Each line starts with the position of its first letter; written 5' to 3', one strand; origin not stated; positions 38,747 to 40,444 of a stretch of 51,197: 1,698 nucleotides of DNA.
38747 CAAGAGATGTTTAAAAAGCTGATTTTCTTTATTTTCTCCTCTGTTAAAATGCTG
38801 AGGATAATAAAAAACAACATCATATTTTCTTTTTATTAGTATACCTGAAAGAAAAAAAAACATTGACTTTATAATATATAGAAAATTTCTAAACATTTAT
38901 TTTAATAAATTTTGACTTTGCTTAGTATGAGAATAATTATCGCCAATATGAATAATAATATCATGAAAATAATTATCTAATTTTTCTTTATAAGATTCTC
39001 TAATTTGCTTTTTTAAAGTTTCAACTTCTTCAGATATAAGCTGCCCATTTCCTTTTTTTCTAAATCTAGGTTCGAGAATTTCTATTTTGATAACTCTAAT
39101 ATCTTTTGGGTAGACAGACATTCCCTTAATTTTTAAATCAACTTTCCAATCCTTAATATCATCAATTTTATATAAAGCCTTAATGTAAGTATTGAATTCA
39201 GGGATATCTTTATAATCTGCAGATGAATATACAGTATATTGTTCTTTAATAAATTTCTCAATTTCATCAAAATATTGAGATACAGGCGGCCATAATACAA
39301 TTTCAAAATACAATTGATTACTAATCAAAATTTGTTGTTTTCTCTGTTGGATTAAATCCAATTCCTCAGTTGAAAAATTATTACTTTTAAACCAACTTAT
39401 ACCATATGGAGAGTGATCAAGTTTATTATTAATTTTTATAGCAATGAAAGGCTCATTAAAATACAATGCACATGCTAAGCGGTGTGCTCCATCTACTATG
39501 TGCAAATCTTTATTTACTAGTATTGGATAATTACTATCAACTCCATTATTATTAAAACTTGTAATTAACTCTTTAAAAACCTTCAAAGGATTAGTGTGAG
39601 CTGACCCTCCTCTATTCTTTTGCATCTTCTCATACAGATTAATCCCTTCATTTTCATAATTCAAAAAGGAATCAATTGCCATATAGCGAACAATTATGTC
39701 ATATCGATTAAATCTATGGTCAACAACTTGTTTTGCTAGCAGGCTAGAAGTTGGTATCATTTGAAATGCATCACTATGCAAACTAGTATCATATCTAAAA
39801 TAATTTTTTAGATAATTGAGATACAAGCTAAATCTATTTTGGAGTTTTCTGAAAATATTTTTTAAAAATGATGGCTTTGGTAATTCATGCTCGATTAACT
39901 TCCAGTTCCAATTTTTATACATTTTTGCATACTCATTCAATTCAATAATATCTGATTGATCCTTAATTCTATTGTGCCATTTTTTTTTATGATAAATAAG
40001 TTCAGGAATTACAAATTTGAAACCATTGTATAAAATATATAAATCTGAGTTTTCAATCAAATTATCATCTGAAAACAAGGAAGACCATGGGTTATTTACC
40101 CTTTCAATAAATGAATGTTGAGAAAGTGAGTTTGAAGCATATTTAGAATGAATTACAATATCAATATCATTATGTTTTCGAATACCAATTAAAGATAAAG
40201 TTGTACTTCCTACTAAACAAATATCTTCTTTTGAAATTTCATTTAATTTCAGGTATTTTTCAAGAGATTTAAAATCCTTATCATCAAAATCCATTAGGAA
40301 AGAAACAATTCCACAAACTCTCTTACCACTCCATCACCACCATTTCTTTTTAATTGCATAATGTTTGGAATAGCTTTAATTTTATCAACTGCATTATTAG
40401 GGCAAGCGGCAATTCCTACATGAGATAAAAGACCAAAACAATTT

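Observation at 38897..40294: Three-module orphan in the glycan operon: minimal NTase fold + ParB/sulfiredoxin-like DGAHR module + unknown domain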

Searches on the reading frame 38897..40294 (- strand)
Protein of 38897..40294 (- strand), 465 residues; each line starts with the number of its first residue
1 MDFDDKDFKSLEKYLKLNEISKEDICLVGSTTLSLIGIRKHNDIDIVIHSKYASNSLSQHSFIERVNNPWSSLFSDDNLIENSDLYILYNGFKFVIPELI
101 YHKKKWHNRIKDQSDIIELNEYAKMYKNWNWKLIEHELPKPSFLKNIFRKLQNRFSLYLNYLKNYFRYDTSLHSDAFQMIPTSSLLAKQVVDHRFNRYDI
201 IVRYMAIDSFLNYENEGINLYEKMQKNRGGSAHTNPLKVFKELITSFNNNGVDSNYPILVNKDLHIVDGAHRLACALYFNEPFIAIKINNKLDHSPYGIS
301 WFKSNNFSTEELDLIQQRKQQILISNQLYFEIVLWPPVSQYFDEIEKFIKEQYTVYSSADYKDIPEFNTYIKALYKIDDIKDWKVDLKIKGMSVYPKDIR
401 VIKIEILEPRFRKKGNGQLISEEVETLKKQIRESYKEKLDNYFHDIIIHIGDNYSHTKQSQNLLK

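Call 3: search_protein_families(library=pfam, proteins=[window:38897-40294:-], max_evalue=1)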
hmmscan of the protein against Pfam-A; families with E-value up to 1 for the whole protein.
window:38897-40294:- (465 aa): 1 family
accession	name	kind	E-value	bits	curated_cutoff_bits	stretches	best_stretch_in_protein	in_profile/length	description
PF01909.29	NTP_transf_2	-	0.035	14.9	21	0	15-55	8-45/93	Nucleotidyltransferase domain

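Call 4: search_protein_families(library=ncbifam, proteins=[window:38897-40294:-], max_evalue=1)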
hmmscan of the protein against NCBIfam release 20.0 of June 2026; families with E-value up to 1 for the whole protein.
window:38897-40294:- (465 aa): 1 family
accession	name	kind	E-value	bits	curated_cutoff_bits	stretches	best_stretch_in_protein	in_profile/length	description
NF005986.0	PRK08091.1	equivalog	0.027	14.4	264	1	388-441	130-183/229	ribulose-phosphate 3-epimerase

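Call 5: find_homologous_proteins(query=window:38897-40294:-)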
Query window:38897-40294:- (465 aa): 116 proteins with E <= 0.001 among 6577 candidates.
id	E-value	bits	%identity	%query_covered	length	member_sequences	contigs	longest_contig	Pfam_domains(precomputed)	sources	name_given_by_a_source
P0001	0.0e+0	1035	99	100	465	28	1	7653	-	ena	-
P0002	1.4e-290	982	94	100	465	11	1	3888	-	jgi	-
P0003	3.3e-273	925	88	100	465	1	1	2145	-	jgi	jgi:hypothetical protein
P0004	1.6e-268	909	88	100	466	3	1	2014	-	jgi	-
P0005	8.9e-267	903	87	100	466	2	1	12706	-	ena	-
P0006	6.4e-266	901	87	100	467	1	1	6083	-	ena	-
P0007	3.3e-264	895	86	100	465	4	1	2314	-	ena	-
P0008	9.0e-264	893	86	100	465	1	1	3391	-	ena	-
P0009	2.2e-263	892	85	100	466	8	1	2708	-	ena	-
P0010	6.7e-263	891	85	100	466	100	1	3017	-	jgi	jgi:hypothetical protein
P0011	3.2e-262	888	85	100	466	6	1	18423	-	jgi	-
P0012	7.3e-261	884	84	100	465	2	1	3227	-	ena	-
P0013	1.2e-250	850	81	100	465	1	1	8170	-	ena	-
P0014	5.5e-233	792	76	100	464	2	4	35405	-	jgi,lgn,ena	jgi:hypothetical protein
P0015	6.1e-230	782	75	100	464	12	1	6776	-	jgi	jgi:hypothetical protein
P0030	1.6e-194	665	62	100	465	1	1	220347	-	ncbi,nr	ncbi:MAG: hypothetical protein VYD71_01550 [Bacteroidota bacterium]|nr:hypothetical protein [Bactero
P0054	4.7e-154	532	53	100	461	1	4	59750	-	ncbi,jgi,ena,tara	tara:strand:+ start:1145 stop:2530 length:1386 start_codon:yes stop_codon:yes gene_type:complete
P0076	2.4e-70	256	43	72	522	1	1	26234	-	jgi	-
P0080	5.1e-66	242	42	68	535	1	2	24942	-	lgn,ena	-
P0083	7.2e-65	238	38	80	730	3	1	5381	PF20157.5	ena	-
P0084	1.5e-62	230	43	69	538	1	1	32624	-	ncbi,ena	-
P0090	2.6e-50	190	39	62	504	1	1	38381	-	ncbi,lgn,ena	-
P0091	1.4e-49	187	35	68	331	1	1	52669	-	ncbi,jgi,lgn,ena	-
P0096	8.9e-48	181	35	62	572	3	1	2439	-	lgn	-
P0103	7.9e-45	172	36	62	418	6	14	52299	-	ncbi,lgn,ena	-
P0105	1.1e-43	168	35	61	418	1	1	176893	-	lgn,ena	-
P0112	3.0e-39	153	43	43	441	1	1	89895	PF20157.5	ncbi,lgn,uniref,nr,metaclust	ncbi:hypothetical protein [Clostridiisalibacter paucivorans]|uniref:hypothetical protein n=1 Tax=Clo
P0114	2.9e-35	140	35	62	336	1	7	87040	-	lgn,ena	-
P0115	5.2e-18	83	36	30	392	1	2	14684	PF13847.13,PF13489.13,PF08003.18,PF13649.13,PF08241.19,PF08242.19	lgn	-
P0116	2.8e-10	58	38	21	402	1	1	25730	-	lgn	-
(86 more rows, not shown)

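Call 6: search_solved_structures(query=window:38897-40294:-, max_evalue=10, show_alignments=3)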
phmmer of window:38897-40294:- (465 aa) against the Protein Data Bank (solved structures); distinct sequences matched with E-value up to 10: 0.

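Call 10: search_solved_structures(query=A1, max_evalue=10, show_alignments=3)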
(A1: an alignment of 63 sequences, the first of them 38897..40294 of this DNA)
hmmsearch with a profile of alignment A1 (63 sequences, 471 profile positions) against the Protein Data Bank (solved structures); distinct sequences matched with E-value up to 10: 2.
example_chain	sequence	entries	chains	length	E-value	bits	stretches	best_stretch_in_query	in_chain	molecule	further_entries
8fjg_A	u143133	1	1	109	5.1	9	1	311-374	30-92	H12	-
4byf_A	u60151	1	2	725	6.9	8.6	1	296-351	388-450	UNCONVENTIONAL MYOSIN-IC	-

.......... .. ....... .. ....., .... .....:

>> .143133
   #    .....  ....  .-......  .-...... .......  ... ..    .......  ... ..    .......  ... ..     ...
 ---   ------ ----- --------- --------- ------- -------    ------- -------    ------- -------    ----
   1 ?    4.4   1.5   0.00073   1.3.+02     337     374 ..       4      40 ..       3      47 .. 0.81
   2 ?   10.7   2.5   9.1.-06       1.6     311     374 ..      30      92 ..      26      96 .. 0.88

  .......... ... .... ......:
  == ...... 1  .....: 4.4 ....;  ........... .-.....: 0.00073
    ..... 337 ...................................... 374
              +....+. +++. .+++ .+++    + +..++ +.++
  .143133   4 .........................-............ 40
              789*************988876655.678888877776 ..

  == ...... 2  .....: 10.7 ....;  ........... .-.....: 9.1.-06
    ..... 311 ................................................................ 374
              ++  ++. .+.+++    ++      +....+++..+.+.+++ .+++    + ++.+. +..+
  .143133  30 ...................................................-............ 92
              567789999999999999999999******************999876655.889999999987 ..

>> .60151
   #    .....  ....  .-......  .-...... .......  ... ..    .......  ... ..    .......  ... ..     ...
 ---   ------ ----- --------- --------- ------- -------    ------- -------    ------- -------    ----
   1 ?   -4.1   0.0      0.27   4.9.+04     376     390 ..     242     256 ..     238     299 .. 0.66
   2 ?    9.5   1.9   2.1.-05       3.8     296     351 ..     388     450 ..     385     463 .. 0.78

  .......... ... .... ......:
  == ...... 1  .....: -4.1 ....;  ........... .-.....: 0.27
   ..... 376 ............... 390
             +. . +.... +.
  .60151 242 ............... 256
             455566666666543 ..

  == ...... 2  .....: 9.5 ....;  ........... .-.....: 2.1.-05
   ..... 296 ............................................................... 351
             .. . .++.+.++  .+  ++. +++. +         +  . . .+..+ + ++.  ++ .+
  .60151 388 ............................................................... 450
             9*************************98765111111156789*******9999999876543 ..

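Call 11: search_protein_families(library=pfam, proteins=[P0076, P0080, P0083, P0084, P0090, P0096, P0103, P0112, P0115, P0116], max_evalue=0.1)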
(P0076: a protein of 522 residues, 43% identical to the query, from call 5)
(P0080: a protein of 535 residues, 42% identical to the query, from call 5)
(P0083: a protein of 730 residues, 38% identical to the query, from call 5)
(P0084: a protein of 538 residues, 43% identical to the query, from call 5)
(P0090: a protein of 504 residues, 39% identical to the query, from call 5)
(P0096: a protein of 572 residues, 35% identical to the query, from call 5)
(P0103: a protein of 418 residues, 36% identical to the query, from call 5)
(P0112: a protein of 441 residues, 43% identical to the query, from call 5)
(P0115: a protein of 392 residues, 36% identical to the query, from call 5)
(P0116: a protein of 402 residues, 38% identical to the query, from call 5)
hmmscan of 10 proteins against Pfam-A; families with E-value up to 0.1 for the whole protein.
P0076 (522 aa): 1 family
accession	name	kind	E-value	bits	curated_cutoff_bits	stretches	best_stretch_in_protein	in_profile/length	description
PF10635.14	DisA-linker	-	0.092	13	25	0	290-325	73-105/142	DisA bacterial checkpoint controller linker region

P0080 (535 aa): 0 families

P0083 (730 aa): 1 family
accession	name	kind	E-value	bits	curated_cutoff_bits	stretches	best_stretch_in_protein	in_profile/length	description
PF20157.4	Maf_flag10_N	-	1e-06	28.8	23.5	1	81-116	115-150/228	Glycosyltransferase Maf N-terminal domain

P0084 (538 aa): 1 family
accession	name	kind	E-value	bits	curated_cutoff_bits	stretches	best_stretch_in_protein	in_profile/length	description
PF12491.13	ApoB100_C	-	0.043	14.2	27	0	24-43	35-55/57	Apolipoprotein B100 C terminal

P0090 (504 aa): 0 families

P0096 (572 aa): 2 families
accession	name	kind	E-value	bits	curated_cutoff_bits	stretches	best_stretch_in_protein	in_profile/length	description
PF04237.18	YjbR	-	0.025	15.7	30.1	0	248-299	36-87/88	YjbR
PF14091.12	DUF4269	-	0.098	13.4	28.9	0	451-502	32-82/151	Domain of unknown function (DUF4269)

P0103 (418 aa): 1 family
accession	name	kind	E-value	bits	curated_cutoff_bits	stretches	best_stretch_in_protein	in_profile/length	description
PF21376.3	TOR1A_C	-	0.071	13.7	27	1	240-263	34-55/58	Torsin-1A, C-terminal domain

P0112 (441 aa): 1 family
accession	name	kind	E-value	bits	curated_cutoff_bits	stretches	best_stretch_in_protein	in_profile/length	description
PF20157.4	Maf_flag10_N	-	8.4e-08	32.4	23.5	1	47-120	78-153/228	Glycosyltransferase Maf N-terminal domain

P0115 (392 aa): 12 families
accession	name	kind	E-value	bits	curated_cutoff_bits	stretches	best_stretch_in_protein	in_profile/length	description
PF13847.12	Methyltransf_31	-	1.9e-13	50.7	27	1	241-351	2-117/145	Methyltransferase domain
PF13649.12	Methyltransf_25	-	2.9e-12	47.6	27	1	246-336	1-94/97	Methyltransferase domain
PF08241.18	Methyltransf_11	-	4.5e-10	40.5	21.2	1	247-342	1-94/95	Methyltransferase domain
PF08003.17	Methyltransf_9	-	1.3e-09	37.9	23.8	1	202-351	77-225/315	Protein of unknown function (DUF1698)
PF08242.18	Methyltransf_12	-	2.6e-08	34.9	30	1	247-340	1-97/98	Methyltransferase domain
PF13489.12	Methyltransf_23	-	4.3e-07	30.2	27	1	234-349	14-122/164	Methyltransferase domain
PF05401.17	NodS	-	0.00042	20.7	24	1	233-335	34-136/201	Nodulation protein S (NodS)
PF01135.25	PCMT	-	0.0024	18.1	20.3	1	240-298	71-132/210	Protein-L-isoaspartate(D-aspartate) O-methyltransferase (PCMT)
PF06325.19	PrmA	-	0.0024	17.9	22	1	223-284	143-204/296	Ribosomal protein L11 methyltransferase (PrmA)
PF01209.24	Ubie_methyltran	-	0.0028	17.5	20.1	1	232-341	38-149/233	ubiE/COQ5 methyltransferase family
PF05175.20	MTS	-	0.0057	16.7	23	1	239-312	26-103/170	Methyltransferase small domain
PF00398.26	RrnaAD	-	0.032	13.7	24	0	242-304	30-90/263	Ribosomal RNA adenine dimethylase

P0116 (402 aa): 0 families

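Call 13: find_encoding_contigs(protein=P0030, flank=10000, max_places=2)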
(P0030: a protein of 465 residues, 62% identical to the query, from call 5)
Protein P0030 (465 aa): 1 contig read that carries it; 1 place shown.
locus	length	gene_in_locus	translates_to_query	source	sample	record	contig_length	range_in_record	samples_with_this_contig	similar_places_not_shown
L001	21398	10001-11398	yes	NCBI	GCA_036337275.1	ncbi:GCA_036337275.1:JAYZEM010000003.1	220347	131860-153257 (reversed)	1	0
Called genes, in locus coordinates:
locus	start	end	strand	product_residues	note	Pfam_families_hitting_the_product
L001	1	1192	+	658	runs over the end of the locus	PF00676:E1_dh, PF13292:DXP_synthase_N (weak), PF02779:Transket_pyr, PF02780:Transketolase_C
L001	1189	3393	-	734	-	PF01734:Patatin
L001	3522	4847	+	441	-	PF03721:UDPG_MGDP_dh_N, PF03807:F420_oxidored (faint), PF00984:UDPG_MGDP_dh, PF03720:UDPG_MGDP_dh_C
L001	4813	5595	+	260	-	PF02563:Poly_export, PF22461:SLBB_2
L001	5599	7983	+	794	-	-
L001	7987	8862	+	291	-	PF03102:NeuB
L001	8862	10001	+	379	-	PF02348:CTP_transf_3, PF08282:Hydrolase_3 (faint), PF00702:Hydrolase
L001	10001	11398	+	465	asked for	-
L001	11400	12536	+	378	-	-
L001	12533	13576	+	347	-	PF00534:Glycos_transf_1, PF13692:Glyco_trans_1_4, PF13524:Glyco_trans_1_2 (weak), PF20706:GT4-conflict (weak)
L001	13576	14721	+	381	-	PF13439:Glyco_transf_4, PF00534:Glycos_transf_1, PF13692:Glyco_trans_1_4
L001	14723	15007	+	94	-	-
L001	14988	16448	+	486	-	PF01943:Polysacc_synt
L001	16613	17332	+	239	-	PF05050:Methyltransf_21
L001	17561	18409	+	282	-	PF01531:Glyco_transf_11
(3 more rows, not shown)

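Call 14: find_encoding_contigs(protein=P0054, flank=10000, max_places=2)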
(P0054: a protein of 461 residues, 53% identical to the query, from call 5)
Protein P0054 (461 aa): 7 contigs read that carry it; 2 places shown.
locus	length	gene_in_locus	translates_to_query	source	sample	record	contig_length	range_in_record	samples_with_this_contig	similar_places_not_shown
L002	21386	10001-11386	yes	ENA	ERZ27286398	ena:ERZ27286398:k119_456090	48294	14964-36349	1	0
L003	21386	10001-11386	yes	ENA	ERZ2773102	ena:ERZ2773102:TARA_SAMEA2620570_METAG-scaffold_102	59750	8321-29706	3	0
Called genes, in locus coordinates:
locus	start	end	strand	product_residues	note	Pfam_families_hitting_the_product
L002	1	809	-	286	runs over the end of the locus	PF00781:DAGK_cat, PF19279:YegS_C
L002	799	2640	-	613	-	PF00884:Sulfatase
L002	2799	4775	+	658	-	PF00676:E1_dh, PF13292:DXP_synthase_N (faint), PF02779:Transket_pyr, PF02780:Transketolase_C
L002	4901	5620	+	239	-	PF02563:Poly_export, PF22461:SLBB_2 (weak)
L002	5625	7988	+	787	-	-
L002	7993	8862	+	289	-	PF03102:NeuB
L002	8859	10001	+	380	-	PF02348:CTP_transf_3, PF08282:Hydrolase_3 (weak)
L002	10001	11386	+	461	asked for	-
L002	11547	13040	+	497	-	PF13480:Acetyltransf_6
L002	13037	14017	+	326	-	PF01522:Polysacc_deac_1 (weak)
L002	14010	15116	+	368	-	-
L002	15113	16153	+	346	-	PF00534:Glycos_transf_1, PF13692:Glyco_trans_1_4, PF20706:GT4-conflict (weak)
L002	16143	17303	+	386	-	PF13439:Glyco_transf_4, PF00534:Glycos_transf_1, PF13692:Glyco_trans_1_4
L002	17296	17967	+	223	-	PF03567:Sulfotransfer_2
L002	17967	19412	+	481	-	PF01943:Polysacc_synt, PF13440:Polysacc_synt_3, PF01554:MatE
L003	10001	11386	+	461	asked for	-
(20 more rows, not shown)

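Call 16: find_encoding_contigs(protein=P0105, flank=10000, max_places=1)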
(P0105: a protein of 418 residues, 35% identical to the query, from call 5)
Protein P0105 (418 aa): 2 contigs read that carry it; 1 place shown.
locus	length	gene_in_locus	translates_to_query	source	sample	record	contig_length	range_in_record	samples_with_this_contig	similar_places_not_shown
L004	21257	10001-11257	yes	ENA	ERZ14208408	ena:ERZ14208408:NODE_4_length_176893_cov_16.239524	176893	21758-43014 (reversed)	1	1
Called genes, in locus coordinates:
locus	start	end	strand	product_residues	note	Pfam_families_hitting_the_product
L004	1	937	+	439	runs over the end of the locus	-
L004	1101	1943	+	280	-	PF04991:LicD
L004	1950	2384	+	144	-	PF01467:CTP_transf_like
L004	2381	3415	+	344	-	PF04166:PdxA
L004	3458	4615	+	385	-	PF04055:Radical_SAM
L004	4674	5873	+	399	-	PF12897:Asp_aminotransf, PF00155:Aminotran_1_2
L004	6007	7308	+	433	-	PF22674:C2185-like_N, PF01973:MptE-like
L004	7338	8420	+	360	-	PF13419:HAD_2 (faint), PF00702:Hydrolase (weak), PF08282:Hydrolase_3, PF13580:SIS_2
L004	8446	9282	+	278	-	PF03102:NeuB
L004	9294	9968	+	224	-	PF02348:CTP_transf_3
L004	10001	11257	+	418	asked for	-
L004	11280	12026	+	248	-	PF22674:C2185-like_N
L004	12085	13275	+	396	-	PF04765:TOD1_MUCI70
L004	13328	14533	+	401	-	PF14305:ATPgrasp_TupA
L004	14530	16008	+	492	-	PF04015:DUF362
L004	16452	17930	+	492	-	PF22674:C2185-like_N, PF13692:Glyco_trans_1_4, PF00534:Glycos_transf_1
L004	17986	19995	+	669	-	PF00535:Glycos_transf_2, PF10111:Glyco_tranf_2_2, PF13641:Glyco_tranf_2_3, PF22674:C2185-like_N, PF01531:Glyco_transf_11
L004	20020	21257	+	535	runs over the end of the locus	PF00535:Glycos_transf_2, PF10111:Glyco_tranf_2_2, PF13641:Glyco_tranf_2_3, PF19786:DUF6270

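Call 17: find_encoding_contigs(protein=P0112, flank=10000, max_places=1)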
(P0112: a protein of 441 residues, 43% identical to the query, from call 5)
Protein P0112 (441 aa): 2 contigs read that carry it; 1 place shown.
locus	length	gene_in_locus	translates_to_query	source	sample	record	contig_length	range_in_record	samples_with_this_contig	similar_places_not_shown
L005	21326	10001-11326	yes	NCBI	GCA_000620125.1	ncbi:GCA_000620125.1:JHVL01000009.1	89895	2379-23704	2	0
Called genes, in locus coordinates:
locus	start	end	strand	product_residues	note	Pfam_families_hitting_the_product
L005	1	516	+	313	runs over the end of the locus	PF00669:Flagellin_N, PF00700:Flagellin_C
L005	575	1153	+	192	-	PF20074:DUF6470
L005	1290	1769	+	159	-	PF02623:FliW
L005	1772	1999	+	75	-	PF02599:CsrA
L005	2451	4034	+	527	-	PF00072:Response_reg, PF11849:DUF3369, PF13487:HD_5, PF01966:HD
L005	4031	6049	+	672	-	PF04392:ABC_sub_bind, PF02518:HATPase_c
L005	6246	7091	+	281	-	PF00669:Flagellin_N, PF00700:Flagellin_C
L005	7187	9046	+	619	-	PF20157:Maf_flag10_N (weak), PF01973:MptE-like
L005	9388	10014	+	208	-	PF26154:DUF8042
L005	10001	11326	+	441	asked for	PF20157:Maf_flag10_N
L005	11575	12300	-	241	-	PF01177:Asp_Glu_race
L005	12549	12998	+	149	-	-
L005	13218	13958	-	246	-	PF00881:Nitroreductase, PF14512:TM1586_NiRdase (faint), PF28600:Nitroreductase_C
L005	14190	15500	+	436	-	PF03721:UDPG_MGDP_dh_N, PF03446:NAD_binding_2, PF00984:UDPG_MGDP_dh, PF03720:UDPG_MGDP_dh_C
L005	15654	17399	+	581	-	PF04205:FMN_bind, PF07992:Pyr_redox_2 (faint), PF00890:FAD_binding_2, PF01134:GIDA (faint), PF01266:DAO (faint), PF03486:HI0933_like, PF12831:FAD_oxidored, PF13738:Pyr_redox_3 (weak)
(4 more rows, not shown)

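Call 20: find_encoding_contigs(protein=P0091, flank=10000, max_places=1)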
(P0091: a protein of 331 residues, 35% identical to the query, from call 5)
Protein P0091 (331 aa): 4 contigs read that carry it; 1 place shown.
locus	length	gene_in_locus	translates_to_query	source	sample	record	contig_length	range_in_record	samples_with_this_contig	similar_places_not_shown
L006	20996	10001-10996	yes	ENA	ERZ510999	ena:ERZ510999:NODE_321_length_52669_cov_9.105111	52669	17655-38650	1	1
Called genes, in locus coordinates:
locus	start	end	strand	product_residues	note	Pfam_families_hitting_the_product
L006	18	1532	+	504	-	-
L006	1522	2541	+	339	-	PF02388:FemAB (faint)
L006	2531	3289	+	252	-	PF00571:CBS (faint), PF01050:MannoseP_isomer, PF07883:Cupin_2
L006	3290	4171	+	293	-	PF03102:NeuB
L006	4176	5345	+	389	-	PF02348:CTP_transf_3, PF08282:Hydrolase_3 (faint), PF00702:Hydrolase (weak)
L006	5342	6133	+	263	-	PF00106:adh_short, PF13561:adh_short_C2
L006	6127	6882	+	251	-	PF02348:CTP_transf_3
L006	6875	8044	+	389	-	PF01041:DegT_DnrJ_EryC1, PF00155:Aminotran_1_2 (weak)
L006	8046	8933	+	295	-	PF08003:Methyltransf_9 (weak), PF13489:Methyltransf_23, PF13847:Methyltransf_31 (weak), PF08241:Methyltransf_11, PF08242:Methyltransf_12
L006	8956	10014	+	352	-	-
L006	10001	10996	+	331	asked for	-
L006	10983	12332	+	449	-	-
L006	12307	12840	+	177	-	PF00583:Acetyltransf_1, PF08445:FR47 (weak), PF13508:Acetyltransf_7, PF13673:Acetyltransf_10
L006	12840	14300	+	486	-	PF03062:MBOAT, PF13813:MBOAT_2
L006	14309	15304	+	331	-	-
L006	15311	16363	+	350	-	PF02350:Epimerase_2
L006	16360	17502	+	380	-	PF13439:Glyco_transf_4, PF00534:Glycos_transf_1, PF13692:Glyco_trans_1_4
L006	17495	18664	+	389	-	PF13439:Glyco_transf_4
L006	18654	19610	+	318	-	PF01073:3Beta_HSD, PF01370:Epimerase, PF02719:Polysacc_synt_2, PF04321:RmlD_sub_bind, PF16363:GDP_Man_Dehyd, PF07993:NAD_binding_4 (weak)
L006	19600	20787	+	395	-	PF03721:UDPG_MGDP_dh_N, PF00984:UDPG_MGDP_dh, PF03720:UDPG_MGDP_dh_C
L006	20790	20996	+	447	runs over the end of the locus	PF01943:Polysacc_synt, PF13440:Polysacc_synt_3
